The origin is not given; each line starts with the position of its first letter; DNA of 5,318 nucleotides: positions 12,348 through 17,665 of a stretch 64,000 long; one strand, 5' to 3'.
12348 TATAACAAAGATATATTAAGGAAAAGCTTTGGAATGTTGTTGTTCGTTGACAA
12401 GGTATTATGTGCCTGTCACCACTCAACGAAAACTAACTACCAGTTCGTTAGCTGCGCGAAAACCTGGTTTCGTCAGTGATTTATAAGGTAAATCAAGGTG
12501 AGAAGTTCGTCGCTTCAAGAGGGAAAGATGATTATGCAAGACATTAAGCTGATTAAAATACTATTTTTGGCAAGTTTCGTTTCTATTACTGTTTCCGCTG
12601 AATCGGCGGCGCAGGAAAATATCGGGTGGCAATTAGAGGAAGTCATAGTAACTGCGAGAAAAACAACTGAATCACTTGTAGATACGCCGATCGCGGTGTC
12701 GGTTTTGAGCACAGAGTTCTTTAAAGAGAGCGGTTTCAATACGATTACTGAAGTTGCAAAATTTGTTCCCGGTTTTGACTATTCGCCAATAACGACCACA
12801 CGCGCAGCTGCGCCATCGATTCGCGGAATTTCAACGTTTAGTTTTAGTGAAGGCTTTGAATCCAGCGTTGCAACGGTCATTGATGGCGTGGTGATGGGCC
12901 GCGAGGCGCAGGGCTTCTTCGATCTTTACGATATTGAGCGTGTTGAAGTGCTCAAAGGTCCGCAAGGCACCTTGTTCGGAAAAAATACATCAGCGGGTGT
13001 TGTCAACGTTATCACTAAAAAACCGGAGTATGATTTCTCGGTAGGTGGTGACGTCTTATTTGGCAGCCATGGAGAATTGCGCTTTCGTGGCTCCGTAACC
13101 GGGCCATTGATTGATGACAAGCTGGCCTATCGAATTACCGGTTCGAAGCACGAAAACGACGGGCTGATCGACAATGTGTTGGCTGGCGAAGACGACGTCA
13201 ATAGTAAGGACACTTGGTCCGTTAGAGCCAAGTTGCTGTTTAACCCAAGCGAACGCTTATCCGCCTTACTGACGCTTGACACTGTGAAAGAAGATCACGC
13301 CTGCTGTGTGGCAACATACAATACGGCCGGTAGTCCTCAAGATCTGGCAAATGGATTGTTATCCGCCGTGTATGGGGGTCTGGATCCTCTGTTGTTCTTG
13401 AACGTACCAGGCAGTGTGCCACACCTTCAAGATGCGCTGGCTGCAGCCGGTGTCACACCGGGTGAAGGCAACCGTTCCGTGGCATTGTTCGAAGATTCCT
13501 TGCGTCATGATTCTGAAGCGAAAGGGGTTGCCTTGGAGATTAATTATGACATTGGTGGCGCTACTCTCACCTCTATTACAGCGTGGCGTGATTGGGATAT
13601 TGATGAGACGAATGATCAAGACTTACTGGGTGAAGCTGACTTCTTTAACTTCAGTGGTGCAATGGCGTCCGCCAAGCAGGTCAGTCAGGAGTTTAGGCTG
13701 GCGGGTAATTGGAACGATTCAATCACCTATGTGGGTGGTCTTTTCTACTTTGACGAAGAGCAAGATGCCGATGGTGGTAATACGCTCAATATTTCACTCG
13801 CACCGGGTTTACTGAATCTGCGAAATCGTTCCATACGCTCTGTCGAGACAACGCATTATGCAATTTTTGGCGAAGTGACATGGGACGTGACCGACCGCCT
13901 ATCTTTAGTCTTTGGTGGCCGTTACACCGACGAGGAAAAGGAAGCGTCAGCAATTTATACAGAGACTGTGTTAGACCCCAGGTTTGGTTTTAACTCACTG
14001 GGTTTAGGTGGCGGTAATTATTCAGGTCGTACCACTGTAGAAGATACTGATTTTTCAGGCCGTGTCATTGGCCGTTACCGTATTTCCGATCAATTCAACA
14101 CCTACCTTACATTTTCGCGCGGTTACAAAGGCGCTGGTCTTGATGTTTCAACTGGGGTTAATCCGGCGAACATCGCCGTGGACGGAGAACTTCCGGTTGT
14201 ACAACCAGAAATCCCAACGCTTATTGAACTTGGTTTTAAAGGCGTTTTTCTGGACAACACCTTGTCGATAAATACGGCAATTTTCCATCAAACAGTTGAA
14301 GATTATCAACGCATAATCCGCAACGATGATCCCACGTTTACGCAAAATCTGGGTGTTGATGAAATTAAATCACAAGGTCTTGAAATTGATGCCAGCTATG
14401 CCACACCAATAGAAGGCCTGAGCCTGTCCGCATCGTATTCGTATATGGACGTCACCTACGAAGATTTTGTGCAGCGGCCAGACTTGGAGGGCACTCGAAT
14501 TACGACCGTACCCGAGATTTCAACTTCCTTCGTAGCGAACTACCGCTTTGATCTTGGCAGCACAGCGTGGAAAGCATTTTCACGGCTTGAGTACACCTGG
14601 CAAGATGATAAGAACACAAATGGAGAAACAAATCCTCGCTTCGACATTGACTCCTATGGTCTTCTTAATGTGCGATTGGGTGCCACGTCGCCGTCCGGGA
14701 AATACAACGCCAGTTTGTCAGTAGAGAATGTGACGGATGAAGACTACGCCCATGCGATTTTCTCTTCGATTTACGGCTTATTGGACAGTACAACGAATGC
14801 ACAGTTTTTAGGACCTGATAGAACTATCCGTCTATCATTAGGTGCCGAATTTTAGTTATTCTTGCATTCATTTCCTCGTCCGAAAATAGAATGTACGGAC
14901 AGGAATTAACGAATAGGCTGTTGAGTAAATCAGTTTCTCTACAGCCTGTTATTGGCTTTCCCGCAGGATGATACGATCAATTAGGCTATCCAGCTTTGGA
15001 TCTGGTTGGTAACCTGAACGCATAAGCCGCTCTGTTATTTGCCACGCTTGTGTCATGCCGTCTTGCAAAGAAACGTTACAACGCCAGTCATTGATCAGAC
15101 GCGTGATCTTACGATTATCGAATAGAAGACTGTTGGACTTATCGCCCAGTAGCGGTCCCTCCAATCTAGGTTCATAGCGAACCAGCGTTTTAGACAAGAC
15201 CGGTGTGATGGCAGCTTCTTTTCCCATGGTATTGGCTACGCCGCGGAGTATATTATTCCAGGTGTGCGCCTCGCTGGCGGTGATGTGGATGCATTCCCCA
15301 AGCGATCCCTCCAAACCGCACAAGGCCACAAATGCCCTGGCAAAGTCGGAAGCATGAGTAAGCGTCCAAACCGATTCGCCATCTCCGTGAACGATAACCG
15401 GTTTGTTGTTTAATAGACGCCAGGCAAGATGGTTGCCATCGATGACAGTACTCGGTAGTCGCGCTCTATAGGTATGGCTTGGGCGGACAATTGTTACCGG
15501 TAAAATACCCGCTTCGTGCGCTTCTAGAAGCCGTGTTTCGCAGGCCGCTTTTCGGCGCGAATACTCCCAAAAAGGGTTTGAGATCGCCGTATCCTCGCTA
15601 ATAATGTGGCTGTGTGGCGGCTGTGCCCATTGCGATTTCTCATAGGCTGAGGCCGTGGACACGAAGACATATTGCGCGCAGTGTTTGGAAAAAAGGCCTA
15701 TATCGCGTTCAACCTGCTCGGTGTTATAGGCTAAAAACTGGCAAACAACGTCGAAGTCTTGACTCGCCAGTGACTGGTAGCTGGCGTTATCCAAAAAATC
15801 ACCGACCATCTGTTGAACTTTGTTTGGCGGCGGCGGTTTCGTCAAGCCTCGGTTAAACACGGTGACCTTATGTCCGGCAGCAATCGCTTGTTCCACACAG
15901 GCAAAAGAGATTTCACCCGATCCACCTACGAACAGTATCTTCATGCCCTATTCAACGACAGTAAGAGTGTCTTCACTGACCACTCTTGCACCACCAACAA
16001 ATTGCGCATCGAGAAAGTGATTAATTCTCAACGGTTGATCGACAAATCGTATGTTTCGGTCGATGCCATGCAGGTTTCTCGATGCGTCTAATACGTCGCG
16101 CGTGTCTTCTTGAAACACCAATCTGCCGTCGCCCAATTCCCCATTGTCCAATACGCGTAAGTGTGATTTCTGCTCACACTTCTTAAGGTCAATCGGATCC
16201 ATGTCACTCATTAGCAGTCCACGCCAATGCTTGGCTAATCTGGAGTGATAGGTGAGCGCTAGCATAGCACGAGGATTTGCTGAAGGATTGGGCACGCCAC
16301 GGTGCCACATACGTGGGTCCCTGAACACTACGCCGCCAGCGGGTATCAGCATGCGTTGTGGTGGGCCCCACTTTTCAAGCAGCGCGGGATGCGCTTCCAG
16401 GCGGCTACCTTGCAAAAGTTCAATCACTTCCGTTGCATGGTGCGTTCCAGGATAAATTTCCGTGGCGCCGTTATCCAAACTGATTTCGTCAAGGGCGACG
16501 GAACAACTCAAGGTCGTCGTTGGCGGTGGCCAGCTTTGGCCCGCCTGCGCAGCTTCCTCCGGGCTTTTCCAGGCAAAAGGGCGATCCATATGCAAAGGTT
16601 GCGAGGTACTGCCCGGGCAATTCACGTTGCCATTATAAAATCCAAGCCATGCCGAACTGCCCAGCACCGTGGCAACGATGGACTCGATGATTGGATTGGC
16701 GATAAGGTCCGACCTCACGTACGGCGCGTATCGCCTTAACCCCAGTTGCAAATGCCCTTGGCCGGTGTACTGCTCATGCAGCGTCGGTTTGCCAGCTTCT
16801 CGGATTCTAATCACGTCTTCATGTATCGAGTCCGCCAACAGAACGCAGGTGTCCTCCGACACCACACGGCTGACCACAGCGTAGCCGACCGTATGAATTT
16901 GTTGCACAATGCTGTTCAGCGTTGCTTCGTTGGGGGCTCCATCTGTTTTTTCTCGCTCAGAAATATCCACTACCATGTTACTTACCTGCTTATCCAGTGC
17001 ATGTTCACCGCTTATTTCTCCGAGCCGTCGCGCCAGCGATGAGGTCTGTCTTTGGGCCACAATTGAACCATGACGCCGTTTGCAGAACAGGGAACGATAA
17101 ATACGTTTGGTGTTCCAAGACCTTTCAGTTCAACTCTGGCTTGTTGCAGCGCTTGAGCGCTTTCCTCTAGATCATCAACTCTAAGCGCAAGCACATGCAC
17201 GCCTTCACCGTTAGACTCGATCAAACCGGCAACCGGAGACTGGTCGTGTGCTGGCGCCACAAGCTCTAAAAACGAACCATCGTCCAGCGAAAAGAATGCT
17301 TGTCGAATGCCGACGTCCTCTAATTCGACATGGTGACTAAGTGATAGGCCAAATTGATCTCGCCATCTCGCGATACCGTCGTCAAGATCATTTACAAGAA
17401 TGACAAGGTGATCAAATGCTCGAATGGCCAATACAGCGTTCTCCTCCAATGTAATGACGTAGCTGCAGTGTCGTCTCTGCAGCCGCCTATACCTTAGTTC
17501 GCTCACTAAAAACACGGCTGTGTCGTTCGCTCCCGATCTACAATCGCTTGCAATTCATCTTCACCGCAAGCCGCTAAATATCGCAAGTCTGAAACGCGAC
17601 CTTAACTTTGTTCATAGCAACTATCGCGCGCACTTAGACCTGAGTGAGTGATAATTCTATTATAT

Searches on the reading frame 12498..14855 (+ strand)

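Call 32: search_protein_families(library=pfam, proteins=[window:12498-14855:+], max_evalue=0.00001)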
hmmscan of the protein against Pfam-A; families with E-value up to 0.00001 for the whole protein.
window:12498-14855:+ (785 aa): 2 families
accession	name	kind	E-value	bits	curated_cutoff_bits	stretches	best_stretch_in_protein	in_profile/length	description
PF00593.30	TonB_dep_Rec_b-barrel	-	1.8e-35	124.1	27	1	320-745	39-436/436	TonB dependent receptor-like, beta-barrel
PF07715.20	Plug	-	4.6e-19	69.3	23.9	1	60-168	2-107/107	TonB-dependent Receptor Plug Domain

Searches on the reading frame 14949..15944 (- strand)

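Call 32: search_protein_families(library=pfam, proteins=[window:14949-15944:-], max_evalue=0.00001)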
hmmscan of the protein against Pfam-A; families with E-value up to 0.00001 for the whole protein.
window:14949-15944:- (331 aa): 1 family
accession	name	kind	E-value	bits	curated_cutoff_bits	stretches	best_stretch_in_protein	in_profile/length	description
PF01370.27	Epimerase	-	1.1e-16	61.4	20.9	1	3-208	1-224/240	NAD dependent epimerase/dehydratase family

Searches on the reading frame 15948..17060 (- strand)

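Call 32: search_protein_families(library=pfam, proteins=[window:15948-17060:-], max_evalue=0.00001)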
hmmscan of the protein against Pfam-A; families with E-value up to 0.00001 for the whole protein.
window:15948-17060:- (370 aa): 1 family
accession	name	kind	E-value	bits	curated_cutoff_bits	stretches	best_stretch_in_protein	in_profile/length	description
PF05721.19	PhyH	-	1.1e-16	62.2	22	1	56-265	2-212/213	Phytanoyl-CoA dioxygenase (PhyH)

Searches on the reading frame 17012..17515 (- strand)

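Call 32: search_protein_families(library=pfam, proteins=[window:17012-17515:-], max_evalue=0.00001)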
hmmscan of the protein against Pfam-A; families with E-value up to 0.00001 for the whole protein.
window:17012-17515:- (167 aa): 3 families
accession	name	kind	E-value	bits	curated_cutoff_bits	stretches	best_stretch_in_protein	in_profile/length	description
PF13468.12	Glyoxalase_3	-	8.4e-16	59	25.1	1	34-133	1-102/176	Glyoxalase-like domain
PF13669.12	Glyoxalase_4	-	8.6e-14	52.2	27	1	35-130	1-93/109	Glyoxalase/Bleomycin resistance protein/Dioxygenase superfamily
PF00903.31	Glyoxalase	-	8.9e-09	36.2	20.6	1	34-130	2-95/121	Glyoxalase/Bleomycin resistance protein/Dioxygenase superfamily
